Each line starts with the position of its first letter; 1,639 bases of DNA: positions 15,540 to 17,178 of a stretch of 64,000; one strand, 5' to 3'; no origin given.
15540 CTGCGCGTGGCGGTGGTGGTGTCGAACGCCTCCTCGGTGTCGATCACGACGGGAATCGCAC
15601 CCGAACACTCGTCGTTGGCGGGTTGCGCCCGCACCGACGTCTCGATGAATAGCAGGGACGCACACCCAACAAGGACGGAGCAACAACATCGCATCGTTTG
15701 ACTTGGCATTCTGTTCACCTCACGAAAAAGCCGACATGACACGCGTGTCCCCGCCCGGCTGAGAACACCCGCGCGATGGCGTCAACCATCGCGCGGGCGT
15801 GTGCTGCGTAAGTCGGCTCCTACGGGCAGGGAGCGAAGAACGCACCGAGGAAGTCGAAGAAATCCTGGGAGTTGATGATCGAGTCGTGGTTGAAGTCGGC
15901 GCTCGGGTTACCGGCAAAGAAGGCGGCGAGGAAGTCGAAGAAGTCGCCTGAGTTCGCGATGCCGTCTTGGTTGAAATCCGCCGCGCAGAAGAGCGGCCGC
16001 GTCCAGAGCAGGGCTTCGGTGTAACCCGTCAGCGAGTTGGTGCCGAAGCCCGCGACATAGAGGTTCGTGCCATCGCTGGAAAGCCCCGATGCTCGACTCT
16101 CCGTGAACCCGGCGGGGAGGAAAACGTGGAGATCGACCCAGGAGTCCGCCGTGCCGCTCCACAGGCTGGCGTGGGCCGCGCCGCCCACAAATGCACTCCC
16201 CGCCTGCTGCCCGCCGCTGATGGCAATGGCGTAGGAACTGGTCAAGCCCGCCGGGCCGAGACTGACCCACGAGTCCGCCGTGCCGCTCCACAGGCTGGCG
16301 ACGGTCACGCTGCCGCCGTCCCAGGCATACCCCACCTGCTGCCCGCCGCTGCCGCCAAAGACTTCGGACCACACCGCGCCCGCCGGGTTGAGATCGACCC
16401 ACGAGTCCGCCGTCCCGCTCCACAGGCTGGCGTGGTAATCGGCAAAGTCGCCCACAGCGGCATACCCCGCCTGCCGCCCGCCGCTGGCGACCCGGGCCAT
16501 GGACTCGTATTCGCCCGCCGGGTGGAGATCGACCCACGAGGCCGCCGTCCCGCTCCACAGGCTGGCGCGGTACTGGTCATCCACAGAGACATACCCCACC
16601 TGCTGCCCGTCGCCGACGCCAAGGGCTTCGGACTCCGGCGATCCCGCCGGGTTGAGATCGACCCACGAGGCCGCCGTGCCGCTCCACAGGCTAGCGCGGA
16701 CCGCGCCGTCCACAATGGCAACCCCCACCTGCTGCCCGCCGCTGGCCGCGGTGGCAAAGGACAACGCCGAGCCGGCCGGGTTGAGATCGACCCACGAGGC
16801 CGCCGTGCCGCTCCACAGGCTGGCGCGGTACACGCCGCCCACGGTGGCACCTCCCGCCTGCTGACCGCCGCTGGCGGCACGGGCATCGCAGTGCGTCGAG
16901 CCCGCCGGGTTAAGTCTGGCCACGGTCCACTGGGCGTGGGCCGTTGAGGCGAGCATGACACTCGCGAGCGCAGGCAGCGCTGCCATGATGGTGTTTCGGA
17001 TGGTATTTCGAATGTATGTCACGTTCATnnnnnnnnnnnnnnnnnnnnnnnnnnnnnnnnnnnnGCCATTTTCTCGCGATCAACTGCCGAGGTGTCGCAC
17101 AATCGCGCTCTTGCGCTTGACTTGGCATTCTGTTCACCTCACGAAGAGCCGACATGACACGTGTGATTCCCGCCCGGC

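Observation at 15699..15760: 62-nt leader/promoter box shared by two adjacent dockerin-tagged surface-protein genes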

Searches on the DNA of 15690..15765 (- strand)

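Call 60: search_dna_similar(query=window:15690-15765:-, collection=plasmids, mode=distant, max_evalue=0.01, max_rows=5)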
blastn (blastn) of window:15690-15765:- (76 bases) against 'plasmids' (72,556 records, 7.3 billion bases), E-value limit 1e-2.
No match.

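Call 61: search_dna_similar(query=window:15690-15765:-, collection=phages, mode=distant, max_evalue=0.01, max_rows=5)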
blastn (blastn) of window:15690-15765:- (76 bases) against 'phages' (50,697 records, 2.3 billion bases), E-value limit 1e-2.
No match.

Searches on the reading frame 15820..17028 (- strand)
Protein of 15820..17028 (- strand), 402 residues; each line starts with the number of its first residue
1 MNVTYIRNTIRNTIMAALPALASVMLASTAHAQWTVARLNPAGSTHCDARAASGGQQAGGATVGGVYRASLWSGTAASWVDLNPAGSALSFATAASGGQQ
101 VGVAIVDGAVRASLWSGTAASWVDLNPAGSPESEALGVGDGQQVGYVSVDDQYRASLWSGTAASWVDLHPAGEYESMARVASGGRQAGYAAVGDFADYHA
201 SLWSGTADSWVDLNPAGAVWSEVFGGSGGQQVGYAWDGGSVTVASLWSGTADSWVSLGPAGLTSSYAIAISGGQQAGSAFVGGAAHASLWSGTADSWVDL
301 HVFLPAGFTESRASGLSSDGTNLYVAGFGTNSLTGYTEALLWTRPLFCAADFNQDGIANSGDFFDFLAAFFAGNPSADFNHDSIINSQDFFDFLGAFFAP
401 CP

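Call 7: search_protein_families(library=ncbifam, proteins=[window:15820-17028:-], max_evalue=0.001)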
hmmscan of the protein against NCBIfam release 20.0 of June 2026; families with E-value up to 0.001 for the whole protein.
window:15820-17028:- (402 aa): 1 family
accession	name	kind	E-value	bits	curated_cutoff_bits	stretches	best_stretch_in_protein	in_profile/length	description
NF041540.1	dockerin_GC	domain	1.7e-11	44.4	29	1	348-401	1-67/67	GC-type dockerin domain-anchored protein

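Call 8: search_protein_families(library=pfam, proteins=[window:15820-17028:-], max_evalue=0.01)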
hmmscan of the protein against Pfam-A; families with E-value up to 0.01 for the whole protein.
window:15820-17028:- (402 aa): 0 families

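Call 37: find_homologous_proteins(query=window:15820-17028:-, max_evalue=1e-20)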
Query window:15820-17028:- (402 aa): 2503 proteins with E <= 1e-20 among 8000 candidates; the best 120 are listed.
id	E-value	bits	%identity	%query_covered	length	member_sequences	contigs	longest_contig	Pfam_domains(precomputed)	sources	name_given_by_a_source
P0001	5.1e-128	446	50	92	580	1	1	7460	-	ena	-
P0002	6.8e-117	409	57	69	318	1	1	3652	-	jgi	jgi:hypothetical protein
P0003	1.7e-109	385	56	98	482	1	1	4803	-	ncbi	-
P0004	2.1e-109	384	54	94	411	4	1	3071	-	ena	-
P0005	2.0e-103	365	54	86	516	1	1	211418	-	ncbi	-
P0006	2.5e-103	364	60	84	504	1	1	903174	-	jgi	jgi:hypothetical protein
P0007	4.1e-102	360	54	88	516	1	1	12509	-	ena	-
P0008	1.1e-101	359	52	92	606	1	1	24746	PF07679.23,PF13927.13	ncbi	-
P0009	6.4e-101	356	56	78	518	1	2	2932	-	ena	-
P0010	8.8e-101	356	60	85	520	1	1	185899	-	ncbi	-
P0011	4.9e-100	353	57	87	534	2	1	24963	PF07679.23,PF13895.13,PF13927.13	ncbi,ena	-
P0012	5.0e-99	350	51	84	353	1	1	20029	PF07589.17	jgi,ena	jgi:hypothetical protein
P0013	9.1e-99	349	55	80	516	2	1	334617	-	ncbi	-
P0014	9.3e-97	343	56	85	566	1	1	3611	PF07679.23,PF13895.13,PF13927.13,PF00047.32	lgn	-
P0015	2.1e-96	341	56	82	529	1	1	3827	-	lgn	-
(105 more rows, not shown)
